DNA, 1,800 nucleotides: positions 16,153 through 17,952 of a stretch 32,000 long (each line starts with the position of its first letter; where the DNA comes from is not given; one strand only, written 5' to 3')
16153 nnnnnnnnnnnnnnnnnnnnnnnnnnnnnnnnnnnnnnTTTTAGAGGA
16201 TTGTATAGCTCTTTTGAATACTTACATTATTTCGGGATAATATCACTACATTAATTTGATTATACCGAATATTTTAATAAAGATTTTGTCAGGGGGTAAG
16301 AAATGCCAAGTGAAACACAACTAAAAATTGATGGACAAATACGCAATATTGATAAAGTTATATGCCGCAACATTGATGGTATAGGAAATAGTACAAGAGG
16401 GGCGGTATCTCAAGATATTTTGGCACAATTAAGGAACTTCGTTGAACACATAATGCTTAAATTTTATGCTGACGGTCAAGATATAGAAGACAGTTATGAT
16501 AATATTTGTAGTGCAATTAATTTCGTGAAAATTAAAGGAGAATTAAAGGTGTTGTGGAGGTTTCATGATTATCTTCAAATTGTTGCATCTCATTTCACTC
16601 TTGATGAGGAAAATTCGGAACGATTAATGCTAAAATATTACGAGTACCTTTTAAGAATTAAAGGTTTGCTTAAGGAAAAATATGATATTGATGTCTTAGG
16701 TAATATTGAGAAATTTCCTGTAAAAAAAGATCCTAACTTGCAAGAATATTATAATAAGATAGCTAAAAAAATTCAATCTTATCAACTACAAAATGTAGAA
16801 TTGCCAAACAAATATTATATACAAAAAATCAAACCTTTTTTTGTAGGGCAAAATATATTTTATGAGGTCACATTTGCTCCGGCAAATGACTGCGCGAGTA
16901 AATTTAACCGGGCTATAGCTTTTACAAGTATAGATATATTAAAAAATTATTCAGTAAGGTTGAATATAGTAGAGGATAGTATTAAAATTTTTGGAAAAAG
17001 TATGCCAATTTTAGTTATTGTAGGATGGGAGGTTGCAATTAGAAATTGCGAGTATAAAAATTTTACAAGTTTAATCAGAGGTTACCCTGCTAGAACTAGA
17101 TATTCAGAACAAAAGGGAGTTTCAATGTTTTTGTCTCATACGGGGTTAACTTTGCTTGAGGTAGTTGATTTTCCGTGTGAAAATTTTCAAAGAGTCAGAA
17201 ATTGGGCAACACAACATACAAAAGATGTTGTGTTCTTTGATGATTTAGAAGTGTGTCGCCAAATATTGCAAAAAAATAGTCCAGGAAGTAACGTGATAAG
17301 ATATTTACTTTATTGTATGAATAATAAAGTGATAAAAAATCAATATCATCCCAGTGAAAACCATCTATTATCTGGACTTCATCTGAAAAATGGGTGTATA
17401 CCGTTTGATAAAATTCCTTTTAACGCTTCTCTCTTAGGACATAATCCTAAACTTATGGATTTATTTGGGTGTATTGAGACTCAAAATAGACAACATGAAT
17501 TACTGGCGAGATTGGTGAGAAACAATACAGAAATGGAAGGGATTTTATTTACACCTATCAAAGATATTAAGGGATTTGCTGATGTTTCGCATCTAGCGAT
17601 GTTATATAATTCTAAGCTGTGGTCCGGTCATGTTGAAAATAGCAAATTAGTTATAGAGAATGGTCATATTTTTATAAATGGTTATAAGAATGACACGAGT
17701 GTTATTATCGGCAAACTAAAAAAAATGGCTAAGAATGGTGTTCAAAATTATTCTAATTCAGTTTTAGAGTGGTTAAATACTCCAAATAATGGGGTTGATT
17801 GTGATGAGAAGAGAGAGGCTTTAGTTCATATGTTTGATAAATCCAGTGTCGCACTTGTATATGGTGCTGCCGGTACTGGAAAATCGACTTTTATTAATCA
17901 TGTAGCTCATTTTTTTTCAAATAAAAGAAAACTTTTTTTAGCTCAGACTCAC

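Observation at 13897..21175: IS66-bracketed four-gene cassette (m6A MTase / DUF262-HNH / long RecD-like helicase / OLD ATPase-TOPRIM): candidate novel or composite anti-phage locus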

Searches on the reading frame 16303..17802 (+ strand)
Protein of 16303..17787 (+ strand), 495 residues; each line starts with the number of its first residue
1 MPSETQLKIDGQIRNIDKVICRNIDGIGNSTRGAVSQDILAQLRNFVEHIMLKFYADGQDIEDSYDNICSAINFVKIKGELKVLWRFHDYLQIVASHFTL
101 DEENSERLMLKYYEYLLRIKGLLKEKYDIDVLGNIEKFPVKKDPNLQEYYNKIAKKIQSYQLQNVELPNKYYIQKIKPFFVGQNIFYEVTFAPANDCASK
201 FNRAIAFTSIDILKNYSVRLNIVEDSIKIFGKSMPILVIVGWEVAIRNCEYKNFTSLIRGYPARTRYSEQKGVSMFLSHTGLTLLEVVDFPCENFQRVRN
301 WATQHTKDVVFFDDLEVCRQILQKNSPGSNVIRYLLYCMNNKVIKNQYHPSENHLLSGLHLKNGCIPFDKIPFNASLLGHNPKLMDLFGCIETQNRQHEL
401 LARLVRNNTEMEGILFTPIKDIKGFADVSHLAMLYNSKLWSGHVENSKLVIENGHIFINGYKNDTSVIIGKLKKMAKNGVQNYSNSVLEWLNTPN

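Call 65: predict_structure(alignment_id=A8)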
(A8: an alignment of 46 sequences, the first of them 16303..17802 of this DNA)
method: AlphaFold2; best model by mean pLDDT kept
length: 500 residues; sequences in the alignment: 46
mean_pLDDT: 84.1   pTM: 0.80
mean pLDDT of the five models: 84.1, 82.3, 79.0, 79.0, 78.4
residues with pLDDT >= 90: 258; 70-90: 164; 50-70: 59; < 50: 19
segments of 3 or more residues with pLDDT < 50: 1-3, 32-34, 98-104, 497-500
pLDDT, mean of each block of 10 residues (from residue 1): 67 93 76 61 92 93 93 92 90 56 59 92 93 87 84 95 86 91 94 75 89 92 92 93 94 95 93 94 94 95 91 97 90 92 89 91 70 61 76 78 80 84 85 85 77 90 85 74 60 47
secondary structure, 60 per line:
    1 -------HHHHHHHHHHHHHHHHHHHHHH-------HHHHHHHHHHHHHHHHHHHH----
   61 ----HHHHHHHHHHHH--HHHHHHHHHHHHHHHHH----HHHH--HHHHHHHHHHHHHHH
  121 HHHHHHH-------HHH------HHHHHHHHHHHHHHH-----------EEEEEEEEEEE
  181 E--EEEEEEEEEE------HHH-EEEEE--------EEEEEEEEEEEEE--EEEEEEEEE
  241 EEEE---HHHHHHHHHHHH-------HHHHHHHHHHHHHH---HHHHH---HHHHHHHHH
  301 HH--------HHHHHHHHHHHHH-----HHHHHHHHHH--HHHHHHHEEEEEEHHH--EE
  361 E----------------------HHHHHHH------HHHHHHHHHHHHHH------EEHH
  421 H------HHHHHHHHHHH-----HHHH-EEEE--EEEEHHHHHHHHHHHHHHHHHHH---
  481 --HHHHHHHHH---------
elements in order: H8-29 H37-56 H65-76 H79-95 H100-103 H106-127 H144-158 E170-181 E184-193 E204-208 E217-229 E232-244 H248-259 H267-280 H284-288 H292-302 H311-323 H329-338 H341-347 E348-353 E359-361 H384-390 H397-410 H428-438 H444-447 E449-452 E455-458 H459-477 H483-491

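Call 68: fold_search(model_id=the predicted structure, library=pdb)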
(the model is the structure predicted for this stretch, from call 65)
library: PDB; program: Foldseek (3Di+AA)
matches with E <= 10: 247; with E <= 0.001: 0
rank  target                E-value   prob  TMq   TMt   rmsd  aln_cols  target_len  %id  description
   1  4abn_B                1.3e-02  0.54  0.11  0.13  16.4       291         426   13  Crystal structure of full length mouse Strap (TTC5) (released 2012-01-25)
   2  5eaw_A                4.1e-02  0.47  0.11  0.06  20.2       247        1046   11  Crystal structure of Dna2 nuclease-helicase (released 2015-11-18)
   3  8bpo_t2               4.1e-02  0.33  0.11  0.13  20.8       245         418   11  Structure of rabbit 80S ribosome translating beta-tubulin in complex with tetratricopeptide protein 5 (TTC5) and S-ph (released 2023-07-05)
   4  2xvs                  1.1e-01  0.35  0.11  0.26  17.4       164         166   13  Crystal structure of human TTC5 (Strap) C-terminal OB domain (released 2010-11-17)
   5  9buv                  2.3e-01  0.15  0.12  0.11  17.1       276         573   10  Crystal structure of Cry1Fa R226Q (released 2024-05-29)
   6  8w0g_6                3.3e-01  0.12  0.13  0.11  19.5       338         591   10  Cryo-EM structure of a human MCM2-7 dimer (released 2024-10-02)
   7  9dei_I                3.6e-01  0.14  0.09  0.20  19.4       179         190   11  Trypanosoma brucei mitochondrial RNA-editing catalytic complex 1, U-deletion (RECC1) (released 2026-01-21)
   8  9dei_L                4.2e-01  0.35  0.10  0.27   6.9       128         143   10  Trypanosoma brucei mitochondrial RNA-editing catalytic complex 1, U-deletion (RECC1) (released 2026-01-21)
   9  2k75_MODEL_1_A        4.4e-01  0.41  0.11  0.38   7.2       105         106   17  Solution NMR structure of the OB domain of Ta0387 from Thermoplasma acidophilum. Northeast Structural Genomics (released 2008-08-19)
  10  4dam_F                7.5e-01  0.33  0.11  0.34   7.9       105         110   10  Crystal structure of small single-stranded DNA-binding protein from Streptomyces coelicolor (released 2013-01-16)
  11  4dam_B                7.9e-01  0.30  0.11  0.35   7.3       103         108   11  Crystal structure of small single-stranded DNA-binding protein from Streptomyces coelicolor (released 2013-01-16)
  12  7xv0_A                8.7e-01  0.66  0.11  0.40   5.3       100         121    8  Crystal structure of RPA70N-BLMp1 fusion (released 2023-06-14)
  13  6zmq                  8.7e-01  0.04  0.08  0.07  21.2       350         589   11  Cytochrome c Heme Lyase CcmF (released 2021-05-19)
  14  4dni                  9.5e-01  0.28  0.11  0.20   8.8       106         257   13  Structure of Editosome protein (released 2012-12-26)
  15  7db8_B                9.5e-01  0.25  0.12  0.07  18.2       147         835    8  Crystal structure of Mycobacterium tuberculosis phenylalanyl-tRNA synthetase in complex with compound PF-3845 (released 2021-01-13)
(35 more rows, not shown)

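Call 92: search_protein_representatives(protein=window:16303-17787:+)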
Query: 495 residues. Proteins with E-value up to 0.001 (for the whole library): 902; up to 1e-10: 624; up to 1e-30: 319. The best 150 are listed.
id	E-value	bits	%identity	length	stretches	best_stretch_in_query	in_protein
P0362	1.2e-142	492.5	51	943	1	2-493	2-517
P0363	1.1e-138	479.5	45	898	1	9-492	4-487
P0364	9.1e-131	453.3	48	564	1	7-493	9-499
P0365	1.3e-129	449.4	45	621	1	10-490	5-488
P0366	1.1e-128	446.4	46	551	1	11-493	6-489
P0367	3.1e-128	445.0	49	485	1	40-492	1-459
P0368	4.7e-124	431.1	50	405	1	8-401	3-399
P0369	4.7e-121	421.2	44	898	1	9-492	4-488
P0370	5.4e-119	414.5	41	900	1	8-493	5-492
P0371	1.5e-116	406.4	46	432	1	8-427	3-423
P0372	2.2e-113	396.0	42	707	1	11-492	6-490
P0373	8.2e-113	394.1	43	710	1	8-495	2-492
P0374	2.0e-110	386.2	40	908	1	8-493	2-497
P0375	9.8e-110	383.9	42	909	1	9-494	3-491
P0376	2.7e-109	382.5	40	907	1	12-491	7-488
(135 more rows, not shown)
